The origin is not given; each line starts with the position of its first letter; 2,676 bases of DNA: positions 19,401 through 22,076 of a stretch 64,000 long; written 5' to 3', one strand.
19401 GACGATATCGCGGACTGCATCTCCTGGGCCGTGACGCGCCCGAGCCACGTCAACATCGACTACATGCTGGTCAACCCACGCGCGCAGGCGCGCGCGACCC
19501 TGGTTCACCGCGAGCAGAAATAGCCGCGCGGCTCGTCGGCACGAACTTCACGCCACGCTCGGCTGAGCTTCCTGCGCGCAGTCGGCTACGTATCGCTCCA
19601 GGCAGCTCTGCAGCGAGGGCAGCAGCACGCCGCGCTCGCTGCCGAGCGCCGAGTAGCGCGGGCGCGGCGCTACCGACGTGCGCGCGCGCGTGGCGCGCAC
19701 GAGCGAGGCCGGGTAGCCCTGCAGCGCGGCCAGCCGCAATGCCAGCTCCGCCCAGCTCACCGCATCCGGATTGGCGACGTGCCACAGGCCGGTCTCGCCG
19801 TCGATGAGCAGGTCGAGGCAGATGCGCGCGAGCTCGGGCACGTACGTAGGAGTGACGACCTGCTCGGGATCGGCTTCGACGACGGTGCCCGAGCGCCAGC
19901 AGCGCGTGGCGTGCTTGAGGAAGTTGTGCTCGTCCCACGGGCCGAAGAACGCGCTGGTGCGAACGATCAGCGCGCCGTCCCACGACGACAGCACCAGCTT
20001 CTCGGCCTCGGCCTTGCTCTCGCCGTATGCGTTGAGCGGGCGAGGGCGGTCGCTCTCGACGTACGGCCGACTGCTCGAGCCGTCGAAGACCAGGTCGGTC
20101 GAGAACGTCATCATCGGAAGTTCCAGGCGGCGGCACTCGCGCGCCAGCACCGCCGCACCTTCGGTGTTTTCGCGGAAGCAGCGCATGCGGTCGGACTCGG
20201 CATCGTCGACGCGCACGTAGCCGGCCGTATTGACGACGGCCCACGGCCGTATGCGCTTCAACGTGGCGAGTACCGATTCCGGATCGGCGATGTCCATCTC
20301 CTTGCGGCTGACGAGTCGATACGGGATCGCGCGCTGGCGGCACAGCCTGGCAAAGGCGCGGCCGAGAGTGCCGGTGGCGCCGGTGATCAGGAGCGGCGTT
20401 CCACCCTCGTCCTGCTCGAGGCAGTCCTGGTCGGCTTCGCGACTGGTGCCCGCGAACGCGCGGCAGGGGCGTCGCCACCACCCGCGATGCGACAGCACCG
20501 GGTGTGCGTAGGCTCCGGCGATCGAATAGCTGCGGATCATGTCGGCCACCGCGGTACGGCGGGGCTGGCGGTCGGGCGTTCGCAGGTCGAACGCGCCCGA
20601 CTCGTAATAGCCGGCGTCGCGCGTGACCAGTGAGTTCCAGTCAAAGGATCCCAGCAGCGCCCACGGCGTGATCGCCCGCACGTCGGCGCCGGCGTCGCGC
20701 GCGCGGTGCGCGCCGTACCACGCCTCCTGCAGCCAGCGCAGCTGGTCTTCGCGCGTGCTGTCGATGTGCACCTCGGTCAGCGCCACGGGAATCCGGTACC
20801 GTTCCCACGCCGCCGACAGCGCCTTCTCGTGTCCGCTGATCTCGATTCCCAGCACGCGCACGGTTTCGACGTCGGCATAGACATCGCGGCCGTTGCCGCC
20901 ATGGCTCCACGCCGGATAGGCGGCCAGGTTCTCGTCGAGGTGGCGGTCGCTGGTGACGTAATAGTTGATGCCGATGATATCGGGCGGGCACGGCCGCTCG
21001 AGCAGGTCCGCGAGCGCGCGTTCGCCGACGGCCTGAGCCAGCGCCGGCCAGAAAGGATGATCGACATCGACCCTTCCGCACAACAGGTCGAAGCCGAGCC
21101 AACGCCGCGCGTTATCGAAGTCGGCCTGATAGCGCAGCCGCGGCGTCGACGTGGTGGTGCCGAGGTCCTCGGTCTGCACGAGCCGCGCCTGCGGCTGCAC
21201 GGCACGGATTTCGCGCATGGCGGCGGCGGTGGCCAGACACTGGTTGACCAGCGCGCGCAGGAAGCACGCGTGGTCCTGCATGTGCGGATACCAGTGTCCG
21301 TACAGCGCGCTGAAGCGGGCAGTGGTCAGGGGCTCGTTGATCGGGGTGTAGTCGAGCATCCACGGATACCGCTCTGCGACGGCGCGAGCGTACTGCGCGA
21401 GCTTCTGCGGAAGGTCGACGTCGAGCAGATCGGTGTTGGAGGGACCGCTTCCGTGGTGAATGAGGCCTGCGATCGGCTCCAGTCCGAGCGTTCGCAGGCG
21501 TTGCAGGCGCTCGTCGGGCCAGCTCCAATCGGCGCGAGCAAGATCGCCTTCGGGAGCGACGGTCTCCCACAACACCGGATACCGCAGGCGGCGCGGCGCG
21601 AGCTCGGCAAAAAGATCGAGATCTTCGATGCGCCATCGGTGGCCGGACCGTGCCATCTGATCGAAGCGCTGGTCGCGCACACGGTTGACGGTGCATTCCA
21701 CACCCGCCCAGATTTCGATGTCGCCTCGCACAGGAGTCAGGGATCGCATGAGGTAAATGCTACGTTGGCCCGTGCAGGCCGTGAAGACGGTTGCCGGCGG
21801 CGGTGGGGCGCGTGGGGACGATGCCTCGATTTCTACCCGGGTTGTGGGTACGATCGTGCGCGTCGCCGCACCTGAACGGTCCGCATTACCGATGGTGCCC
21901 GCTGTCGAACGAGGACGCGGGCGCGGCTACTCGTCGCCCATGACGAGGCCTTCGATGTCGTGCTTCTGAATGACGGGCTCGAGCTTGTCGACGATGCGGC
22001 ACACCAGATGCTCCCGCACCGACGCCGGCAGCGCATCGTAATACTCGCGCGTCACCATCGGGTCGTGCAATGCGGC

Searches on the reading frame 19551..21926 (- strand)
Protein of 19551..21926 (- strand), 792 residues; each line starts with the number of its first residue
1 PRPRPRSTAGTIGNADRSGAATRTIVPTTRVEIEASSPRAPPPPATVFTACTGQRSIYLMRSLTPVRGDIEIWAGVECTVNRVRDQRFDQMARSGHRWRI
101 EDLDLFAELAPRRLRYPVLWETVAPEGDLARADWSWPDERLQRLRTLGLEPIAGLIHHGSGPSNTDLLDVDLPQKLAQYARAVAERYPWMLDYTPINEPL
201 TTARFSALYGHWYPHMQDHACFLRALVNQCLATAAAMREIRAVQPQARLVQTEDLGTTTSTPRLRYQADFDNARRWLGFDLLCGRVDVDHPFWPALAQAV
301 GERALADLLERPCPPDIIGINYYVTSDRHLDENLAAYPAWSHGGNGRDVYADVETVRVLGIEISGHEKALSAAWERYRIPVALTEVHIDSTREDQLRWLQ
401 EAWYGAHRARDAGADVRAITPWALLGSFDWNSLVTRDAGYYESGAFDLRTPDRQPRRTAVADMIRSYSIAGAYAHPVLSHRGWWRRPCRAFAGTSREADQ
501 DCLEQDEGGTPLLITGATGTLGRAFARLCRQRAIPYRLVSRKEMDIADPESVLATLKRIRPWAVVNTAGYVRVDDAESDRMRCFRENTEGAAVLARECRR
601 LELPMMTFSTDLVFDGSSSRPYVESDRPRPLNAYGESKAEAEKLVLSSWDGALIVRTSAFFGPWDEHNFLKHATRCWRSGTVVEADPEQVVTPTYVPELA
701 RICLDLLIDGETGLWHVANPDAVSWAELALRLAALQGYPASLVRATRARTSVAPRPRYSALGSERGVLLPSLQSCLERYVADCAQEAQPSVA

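Call 80: search_protein_families(library=pfam, proteins=[window:19551-21926:-], max_evalue=0.00001)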
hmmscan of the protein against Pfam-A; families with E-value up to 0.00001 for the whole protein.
window:19551-21926:- (792 aa): 5 families
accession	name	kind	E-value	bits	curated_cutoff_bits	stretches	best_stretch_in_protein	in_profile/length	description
PF04321.23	RmlD_sub_bind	-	4.8e-58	196.9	27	1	512-764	3-261/287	RmlD substrate binding domain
PF01370.27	Epimerase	-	2.3e-19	70.2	20.9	1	513-674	2-190/240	NAD dependent epimerase/dehydratase family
PF00232.24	Glyco_hydro_1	-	5.9e-10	38.6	22.6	1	86-432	48-416/453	Glycosyl hydrolase family 1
PF16363.11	GDP_Man_Dehyd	-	8.9e-08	32.4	27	1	543-647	58-166/332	GDP-mannose 4,6 dehydratase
PF01073.25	3Beta_HSD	-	1.9e-06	27.5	22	1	543-700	51-222/280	3-beta hydroxysteroid dehydrogenase/isomerase family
